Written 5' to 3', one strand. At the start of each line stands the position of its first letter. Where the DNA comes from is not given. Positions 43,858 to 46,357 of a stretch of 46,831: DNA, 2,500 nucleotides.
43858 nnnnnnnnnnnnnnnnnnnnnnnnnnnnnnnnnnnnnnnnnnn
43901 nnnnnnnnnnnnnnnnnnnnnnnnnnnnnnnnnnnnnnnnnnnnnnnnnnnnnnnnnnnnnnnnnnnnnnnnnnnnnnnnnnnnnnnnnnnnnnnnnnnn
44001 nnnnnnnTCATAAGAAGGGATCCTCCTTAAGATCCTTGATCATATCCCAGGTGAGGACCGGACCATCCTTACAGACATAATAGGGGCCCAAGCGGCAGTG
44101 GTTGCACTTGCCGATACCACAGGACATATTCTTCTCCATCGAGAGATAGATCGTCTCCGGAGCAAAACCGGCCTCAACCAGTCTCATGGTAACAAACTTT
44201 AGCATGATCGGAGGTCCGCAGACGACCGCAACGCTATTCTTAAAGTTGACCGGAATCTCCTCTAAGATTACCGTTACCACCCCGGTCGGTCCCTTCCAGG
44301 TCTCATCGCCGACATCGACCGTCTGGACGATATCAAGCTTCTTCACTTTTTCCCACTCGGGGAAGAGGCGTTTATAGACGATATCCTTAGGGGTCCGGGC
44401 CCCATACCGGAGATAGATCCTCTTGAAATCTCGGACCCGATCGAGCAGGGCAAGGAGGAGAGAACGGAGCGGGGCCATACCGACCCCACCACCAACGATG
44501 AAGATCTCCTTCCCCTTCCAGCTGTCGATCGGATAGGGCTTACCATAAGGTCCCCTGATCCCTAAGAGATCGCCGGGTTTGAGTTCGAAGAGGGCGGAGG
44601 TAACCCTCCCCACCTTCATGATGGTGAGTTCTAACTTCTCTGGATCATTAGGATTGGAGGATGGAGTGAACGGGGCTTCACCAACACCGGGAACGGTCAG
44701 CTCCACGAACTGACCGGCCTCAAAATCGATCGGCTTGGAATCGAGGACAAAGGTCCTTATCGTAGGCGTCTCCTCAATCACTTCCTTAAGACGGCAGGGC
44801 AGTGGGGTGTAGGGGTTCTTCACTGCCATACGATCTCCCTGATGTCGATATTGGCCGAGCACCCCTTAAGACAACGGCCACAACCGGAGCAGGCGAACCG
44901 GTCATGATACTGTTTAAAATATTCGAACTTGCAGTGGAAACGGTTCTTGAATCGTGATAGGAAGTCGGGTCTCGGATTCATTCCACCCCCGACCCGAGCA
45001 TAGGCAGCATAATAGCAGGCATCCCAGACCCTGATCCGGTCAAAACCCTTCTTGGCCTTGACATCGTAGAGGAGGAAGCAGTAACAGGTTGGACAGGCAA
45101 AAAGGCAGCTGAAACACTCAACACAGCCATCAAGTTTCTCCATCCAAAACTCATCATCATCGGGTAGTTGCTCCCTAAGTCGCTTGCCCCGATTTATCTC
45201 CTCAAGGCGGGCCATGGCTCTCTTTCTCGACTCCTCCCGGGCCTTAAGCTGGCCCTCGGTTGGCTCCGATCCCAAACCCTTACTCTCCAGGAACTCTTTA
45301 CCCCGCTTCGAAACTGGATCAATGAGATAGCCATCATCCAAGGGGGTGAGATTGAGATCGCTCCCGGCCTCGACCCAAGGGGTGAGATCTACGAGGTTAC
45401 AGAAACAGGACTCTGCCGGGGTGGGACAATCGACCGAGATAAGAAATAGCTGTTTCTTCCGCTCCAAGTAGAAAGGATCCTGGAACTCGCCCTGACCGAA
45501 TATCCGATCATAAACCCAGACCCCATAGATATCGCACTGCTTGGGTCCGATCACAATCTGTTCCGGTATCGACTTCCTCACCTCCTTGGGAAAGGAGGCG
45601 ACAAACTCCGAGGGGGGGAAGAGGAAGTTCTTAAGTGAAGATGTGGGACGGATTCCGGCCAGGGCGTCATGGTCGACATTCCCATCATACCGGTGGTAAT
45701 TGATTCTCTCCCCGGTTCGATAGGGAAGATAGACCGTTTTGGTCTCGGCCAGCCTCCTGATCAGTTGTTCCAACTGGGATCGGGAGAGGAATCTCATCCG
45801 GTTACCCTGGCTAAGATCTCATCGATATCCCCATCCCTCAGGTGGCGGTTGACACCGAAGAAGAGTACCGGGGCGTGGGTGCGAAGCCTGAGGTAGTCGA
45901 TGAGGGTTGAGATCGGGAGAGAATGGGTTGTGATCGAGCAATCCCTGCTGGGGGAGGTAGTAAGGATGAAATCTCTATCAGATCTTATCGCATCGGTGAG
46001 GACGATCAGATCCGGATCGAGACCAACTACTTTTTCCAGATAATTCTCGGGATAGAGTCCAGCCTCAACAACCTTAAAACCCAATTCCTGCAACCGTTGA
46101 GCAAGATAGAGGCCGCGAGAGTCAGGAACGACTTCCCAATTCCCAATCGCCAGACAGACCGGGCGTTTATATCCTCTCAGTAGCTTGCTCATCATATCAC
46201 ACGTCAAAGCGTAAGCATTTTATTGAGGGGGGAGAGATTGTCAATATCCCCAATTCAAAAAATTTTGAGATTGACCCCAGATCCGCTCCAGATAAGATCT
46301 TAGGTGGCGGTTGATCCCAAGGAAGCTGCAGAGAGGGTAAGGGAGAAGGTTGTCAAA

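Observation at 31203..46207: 20-gene group-4 [NiFe]-hydrogenase operon combining a full Mrp antiporter with a sulfhydrogenase-type HydB/HydG module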

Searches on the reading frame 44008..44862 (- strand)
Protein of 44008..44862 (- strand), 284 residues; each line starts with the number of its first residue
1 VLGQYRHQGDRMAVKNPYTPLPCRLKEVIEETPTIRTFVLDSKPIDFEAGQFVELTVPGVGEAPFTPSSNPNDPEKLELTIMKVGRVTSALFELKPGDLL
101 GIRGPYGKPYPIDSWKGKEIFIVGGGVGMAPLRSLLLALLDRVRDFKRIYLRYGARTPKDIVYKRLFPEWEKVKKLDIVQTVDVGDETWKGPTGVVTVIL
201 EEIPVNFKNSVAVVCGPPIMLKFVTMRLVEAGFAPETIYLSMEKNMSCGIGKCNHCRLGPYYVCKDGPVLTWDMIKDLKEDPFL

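Call 4: search_protein_families(library=pfam, proteins=[window:44008-44862:-])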
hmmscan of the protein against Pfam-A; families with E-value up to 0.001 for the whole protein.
window:44008-44862:- (284 aa): 3 families
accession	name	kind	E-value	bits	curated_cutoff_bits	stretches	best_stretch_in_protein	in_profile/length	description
PF00175.26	NAD_binding_1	-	4.7e-17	63.1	22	1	123-224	2-107/109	Oxidoreductase NAD-binding domain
PF00970.30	FAD_binding_6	-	1.1e-08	35.8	21.1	1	23-108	2-96/99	Oxidoreductase FAD-binding domain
PF10418.14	DHODB_Fe-S_bind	-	5.4e-08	32.9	23.9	1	243-274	1-39/41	Iron-sulfur cluster binding domain of dihydroorotate dehydrogenase B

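Call 9: search_protein_families(library=ncbifam, proteins=[window:44008-44862:-], max_evalue=0.01)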
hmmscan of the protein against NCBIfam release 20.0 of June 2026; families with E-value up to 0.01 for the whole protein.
window:44008-44862:- (284 aa): 26 families (the best 25 are shown)
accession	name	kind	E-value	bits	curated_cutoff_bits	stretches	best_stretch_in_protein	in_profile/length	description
NF006220.0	PRK08345.1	subfamily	1.5e-65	221.3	395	1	12-275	2-288/294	cytochrome-c3 hydrogenase subunit gamma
TIGR02911.1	sulfite_red_B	equivalog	5e-64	215.9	288.6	1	17-277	2-258/261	anaerobic sulfite reductase subunit AsrB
NF040835.1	sulfhyd_HydG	equivalog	6.2e-57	193.1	650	1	45-272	48-281/292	NADPH-dependent hydrogenase/sulfhydrogenase 1 subunit gamma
NF000796.0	PRK00054.1-1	equivalog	1.4e-52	178.5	224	1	20-276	3-236/254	dihydroorotate dehydrogenase electron transfer subunit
NF040830.1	sulfhyd_ShyC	equivalog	2.2e-51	174.7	600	1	16-273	2-280/288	NAD(P)-dependent hydrogenase/sulfhydrogenase 2 subunit gamma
NF000798.0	PRK00054.1-3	equivalog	1.9e-23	83.4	219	1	72-271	57-238/244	dihydroorotate dehydrogenase electron transfer subunit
NF000799.0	PRK00054.1-4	equivalog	6.3e-23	81.1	314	1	49-271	35-252/258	dihydroorotate dehydrogenase electron transfer subunit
NF000797.0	PRK00054.1-2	equivalog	5.3e-20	71.8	270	1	30-270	24-260/267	dihydroorotate dehydrogenase electron transfer subunit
TIGR01941.1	nqrF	equivalog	6.2e-20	71.5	295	1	82-240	237-400/405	NADH:ubiquinone reductase (Na(+)-transporting) subunit F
NF004862.0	PRK06222.1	subfamily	9.9e-20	71.2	220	1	47-269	28-242/281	sulfide/dihydroorotate dehydrogenase-like FAD/NAD-binding protein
NF009414.0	PRK12778.1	equivalog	3.7e-19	68.5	1103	1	48-269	29-242/752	bifunctional dihydroorotate dehydrogenase B NAD binding subunit/NADPH-dependent glutamate synthase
NF058606.1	GlBtMonoRdsGbcB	equivalog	5e-18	65.1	500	1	24-234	17-238/362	glycine betaine monooxygenase reductase subunit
NF040810.1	BenC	equivalog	5.9e-18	65.1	430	1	32-240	119-327/333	benzoate 1,2-dioxygenase electron transfer component BenC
NF045803.1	MethMoxFADbindMmoC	equivalog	6e-18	64.7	500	1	42-240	135-337/343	aromatic/alkene monooxygenase hydroxylase FAD-binding subunit MmoC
NF005963.0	PRK08051.1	equivalog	1.1e-15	57.6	230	1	21-239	4-226/233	NAD(P)H-flavin reductase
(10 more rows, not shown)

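Call 49: search_solved_structures(query=window:44008-44862:-, max_evalue=1e-10, show_alignments=1)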
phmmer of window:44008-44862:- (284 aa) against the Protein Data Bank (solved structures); distinct sequences matched with E-value up to 1e-10: 20.
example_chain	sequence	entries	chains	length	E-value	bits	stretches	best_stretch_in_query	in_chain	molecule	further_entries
9nez_C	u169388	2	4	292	1.3e-55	191.9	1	44-273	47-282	Sulfhydrogenase 1 subunit gamma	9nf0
5ksw_B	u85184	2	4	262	4.5e-19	71.9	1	49-270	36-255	Dihydroorotate dehydrogenase B (NAD(+)), electron transfer subunit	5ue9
4ylf_A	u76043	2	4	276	2.3e-17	66.3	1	40-271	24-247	Dihydroorotate dehydrogenase B (NAD(+)), electron transfer subunit homolog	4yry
7qu3_A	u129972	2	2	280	1.8e-16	63.4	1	84-240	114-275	Na(+)-translocating NADH-quinone reductase subunit F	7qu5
1ep1_B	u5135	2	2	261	7.8e-16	61.3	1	49-270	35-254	DIHYDROOROTATE DEHYDROGENASE B (PYRK SUBUNIT)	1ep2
1ep3_B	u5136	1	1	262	7.9e-16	61.3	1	49-270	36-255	DIHYDROOROTATE DEHYDROGENASE B (PYRK SUBUNIT)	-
7qty_A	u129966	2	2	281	1.7e-15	60.2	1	85-240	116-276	Na(+)-translocating NADH-quinone reductase subunit F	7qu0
7rom_A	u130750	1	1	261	1.3e-14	57.3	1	64-237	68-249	NADH-cytochrome b5 reductase 1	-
5ogx_A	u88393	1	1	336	1.9e-14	56.7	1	6-226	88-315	Cytochrome P450 reductase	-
2r6h_A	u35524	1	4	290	7.7e-14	54.7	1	82-202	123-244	NADH:ubiquinone oxidoreductase, Na translocating, F subunit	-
1tvc_A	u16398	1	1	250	2.7e-13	52.9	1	42-239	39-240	METHANE MONOOXYGENASE COMPONENT C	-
8ad3_A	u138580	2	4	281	3.5e-13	52.6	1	83-240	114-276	Na(+)-translocating NADH-quinone reductase subunit F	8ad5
4u9u_A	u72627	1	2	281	3.7e-13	52.5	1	83-240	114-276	Na(+)-translocating NADH-quinone reductase subunit F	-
8ad4_A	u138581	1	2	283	3.7e-13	52.5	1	83-240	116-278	Na(+)-translocating NADH-quinone reductase subunit F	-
4uaj_A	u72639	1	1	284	3.8e-13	52.5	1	83-240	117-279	Na(+)-translocating NADH-quinone reductase subunit F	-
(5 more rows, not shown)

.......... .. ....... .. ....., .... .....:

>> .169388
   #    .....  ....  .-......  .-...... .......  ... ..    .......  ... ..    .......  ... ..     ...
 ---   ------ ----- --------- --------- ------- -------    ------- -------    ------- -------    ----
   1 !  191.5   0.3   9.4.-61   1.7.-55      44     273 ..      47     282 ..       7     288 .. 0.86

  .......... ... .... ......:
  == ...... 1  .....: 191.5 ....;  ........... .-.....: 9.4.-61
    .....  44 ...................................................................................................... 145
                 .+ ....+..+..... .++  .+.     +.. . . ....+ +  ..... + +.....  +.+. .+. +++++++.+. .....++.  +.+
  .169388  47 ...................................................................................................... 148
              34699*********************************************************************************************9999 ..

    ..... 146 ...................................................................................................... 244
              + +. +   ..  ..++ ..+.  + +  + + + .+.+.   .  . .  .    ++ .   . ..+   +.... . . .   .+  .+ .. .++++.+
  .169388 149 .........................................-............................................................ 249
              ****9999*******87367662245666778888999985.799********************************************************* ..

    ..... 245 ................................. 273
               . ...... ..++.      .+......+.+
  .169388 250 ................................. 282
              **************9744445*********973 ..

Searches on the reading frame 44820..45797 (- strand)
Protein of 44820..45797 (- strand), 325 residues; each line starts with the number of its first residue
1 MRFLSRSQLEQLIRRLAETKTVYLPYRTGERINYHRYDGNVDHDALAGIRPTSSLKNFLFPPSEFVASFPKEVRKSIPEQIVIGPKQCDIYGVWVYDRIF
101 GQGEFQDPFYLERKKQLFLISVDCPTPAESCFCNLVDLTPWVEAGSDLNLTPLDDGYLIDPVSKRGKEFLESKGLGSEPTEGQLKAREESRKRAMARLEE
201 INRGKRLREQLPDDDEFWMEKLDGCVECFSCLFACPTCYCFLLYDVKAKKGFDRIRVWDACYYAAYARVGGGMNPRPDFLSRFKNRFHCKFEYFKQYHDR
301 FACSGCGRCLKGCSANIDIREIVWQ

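Call 4: search_protein_families(library=pfam, proteins=[window:44820-45797:-])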
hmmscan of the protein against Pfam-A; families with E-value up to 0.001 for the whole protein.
window:44820-45797:- (325 aa): 6 families
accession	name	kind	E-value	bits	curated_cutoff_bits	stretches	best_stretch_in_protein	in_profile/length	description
PF17179.9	Fer4_22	-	2.7e-24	86.3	27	1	225-317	2-95/95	4Fe-4S dicluster domain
PF12797.12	Fer4_2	-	3.8e-06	27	24.5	0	296-315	3-22/22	4Fe-4S binding domain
PF13746.11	Fer4_18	-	9.8e-05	23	27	0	292-321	50-79/114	4Fe-4S dicluster domain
PF13187.11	Fer4_9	-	0.00019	21.9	27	0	302-316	36-50/52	4Fe-4S dicluster domain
PF13237.11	Fer4_10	-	0.00036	20.9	25.5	0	297-314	3-21/53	4Fe-4S dicluster domain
PF13534.11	Fer4_17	-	0.00057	20.8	22.2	0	191-236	22-57/61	4Fe-4S dicluster domain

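Call 9: search_protein_families(library=ncbifam, proteins=[window:44820-45797:-], max_evalue=0.01)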
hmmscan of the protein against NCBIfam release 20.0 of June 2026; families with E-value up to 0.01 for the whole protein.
window:44820-45797:- (325 aa): 7 families
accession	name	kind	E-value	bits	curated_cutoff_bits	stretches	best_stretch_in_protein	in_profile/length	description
NF040829.1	sulfhyd_ShyB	equivalog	5.9e-40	137.3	690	1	4-319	6-322/334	NAD(P)-dependent hydrogenase/sulfhydrogenase 2 subunit beta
NF040833.1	sulfhyd_HydB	equivalog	2.3e-39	135.3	750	1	6-319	8-328/367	NADPH-dependent hydrogenase/sulfhydrogenase 1 subunit beta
TIGR02910.1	sulfite_red_A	equivalog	2e-26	93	323.15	1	50-323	57-323/334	anaerobic sulfite reductase subunit AsrA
NF004898.0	PRK06259.1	equivalog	0.00038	19.2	385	0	197-238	107-149/488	fumarate reductase (CoM/CoB) subunit TfrB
NF038196.1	ferrodoxin_EFR1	subfamily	0.0036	17.4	75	0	283-320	165-206/242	EFR1 family ferrodoxin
TIGR02936.1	fdxN_nitrog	equivalog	0.008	16.3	80.55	0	298-317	18-37/91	ferredoxin III, nif-specific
TIGR00314.1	cdhA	equivalog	0.0086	13.9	781.3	0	201-250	379-426/784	CO dehydrogenase/acetyl-CoA synthase complex subunit alpha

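Call 48: search_solved_structures(query=window:44820-45797:-, max_evalue=0.001, show_alignments=1)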
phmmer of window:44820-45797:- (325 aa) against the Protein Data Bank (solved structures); distinct sequences matched with E-value up to 0.001: 3.
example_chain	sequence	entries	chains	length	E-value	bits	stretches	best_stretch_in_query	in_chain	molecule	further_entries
9nez_B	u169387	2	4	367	1.9e-36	129.4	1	9-318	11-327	Sulfhydrogenase 1 subunit beta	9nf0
8rvu_E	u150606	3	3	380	9.3e-09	38.3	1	153-240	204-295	Formate dehydrogenase, beta subunit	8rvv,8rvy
9t1s_M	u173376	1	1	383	7.2e-05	25.5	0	163-240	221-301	formate dehydrogenase (coenzyme F420)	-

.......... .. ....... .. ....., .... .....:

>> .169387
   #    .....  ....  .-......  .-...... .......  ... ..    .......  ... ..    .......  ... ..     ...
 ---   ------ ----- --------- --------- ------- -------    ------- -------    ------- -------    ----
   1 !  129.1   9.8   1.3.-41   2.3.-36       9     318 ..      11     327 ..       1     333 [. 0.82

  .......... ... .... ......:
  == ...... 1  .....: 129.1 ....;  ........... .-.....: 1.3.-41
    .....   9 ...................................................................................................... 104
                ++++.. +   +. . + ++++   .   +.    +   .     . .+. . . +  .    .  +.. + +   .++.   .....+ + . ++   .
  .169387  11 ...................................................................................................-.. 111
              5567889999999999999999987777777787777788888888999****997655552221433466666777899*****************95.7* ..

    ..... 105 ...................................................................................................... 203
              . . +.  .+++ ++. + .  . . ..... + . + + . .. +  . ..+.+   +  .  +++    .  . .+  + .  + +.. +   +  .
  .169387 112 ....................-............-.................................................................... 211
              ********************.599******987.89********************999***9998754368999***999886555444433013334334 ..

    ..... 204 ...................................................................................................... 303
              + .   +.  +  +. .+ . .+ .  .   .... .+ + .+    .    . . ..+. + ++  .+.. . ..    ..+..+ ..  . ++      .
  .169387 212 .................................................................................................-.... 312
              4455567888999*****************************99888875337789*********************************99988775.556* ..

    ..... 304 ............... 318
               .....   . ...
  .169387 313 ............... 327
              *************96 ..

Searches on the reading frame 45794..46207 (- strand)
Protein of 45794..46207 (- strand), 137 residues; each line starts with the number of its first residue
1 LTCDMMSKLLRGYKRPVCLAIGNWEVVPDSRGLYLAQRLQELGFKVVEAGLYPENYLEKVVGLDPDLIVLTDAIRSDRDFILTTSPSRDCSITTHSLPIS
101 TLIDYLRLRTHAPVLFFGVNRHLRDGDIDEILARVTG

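Call 4: search_protein_families(library=pfam, proteins=[window:45794-46207:-])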
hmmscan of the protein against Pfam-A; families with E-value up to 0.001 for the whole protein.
window:45794-46207:- (137 aa): 0 families

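Call 9: search_protein_families(library=ncbifam, proteins=[window:45794-46207:-], max_evalue=0.01)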
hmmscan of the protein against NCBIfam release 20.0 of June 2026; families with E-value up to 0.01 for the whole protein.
window:45794-46207:- (137 aa): 2 families
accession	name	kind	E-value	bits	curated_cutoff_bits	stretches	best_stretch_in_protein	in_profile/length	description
TIGR00142.1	hycI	equivalog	1.8e-11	44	119.1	1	17-120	2-113/146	hydrogenase maturation peptidase HycI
TIGR00072.1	hydrog_prot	superfamily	5.1e-06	26.6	47.45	1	19-120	3-116/145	hydrogenase maturation protease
